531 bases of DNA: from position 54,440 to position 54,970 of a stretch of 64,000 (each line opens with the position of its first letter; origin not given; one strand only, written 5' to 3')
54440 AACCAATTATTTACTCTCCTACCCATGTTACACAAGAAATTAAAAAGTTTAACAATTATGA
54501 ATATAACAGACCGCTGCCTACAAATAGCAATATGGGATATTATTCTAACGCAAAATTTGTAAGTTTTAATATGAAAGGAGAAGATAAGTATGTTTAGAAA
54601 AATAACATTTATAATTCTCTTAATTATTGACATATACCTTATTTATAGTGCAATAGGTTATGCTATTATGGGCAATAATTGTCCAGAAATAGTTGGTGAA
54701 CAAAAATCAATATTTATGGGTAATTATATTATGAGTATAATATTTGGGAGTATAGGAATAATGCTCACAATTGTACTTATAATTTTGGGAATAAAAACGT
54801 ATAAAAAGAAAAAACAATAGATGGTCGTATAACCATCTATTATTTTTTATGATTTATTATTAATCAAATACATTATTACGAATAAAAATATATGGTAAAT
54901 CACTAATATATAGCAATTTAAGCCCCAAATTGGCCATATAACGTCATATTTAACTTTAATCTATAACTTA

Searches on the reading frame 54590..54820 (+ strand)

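Call 54: search_protein_families(library=pfam, proteins=[window:54590-54820:+], max_evalue=0.01)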
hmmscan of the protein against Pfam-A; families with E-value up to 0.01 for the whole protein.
window:54590-54820:+ (76 aa): 1 family
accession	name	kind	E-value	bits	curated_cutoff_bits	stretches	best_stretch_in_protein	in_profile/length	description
PF00137.26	ATP-synt_C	-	0.00087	19.9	24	1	17-66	11-60/60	ATP synthase subunit C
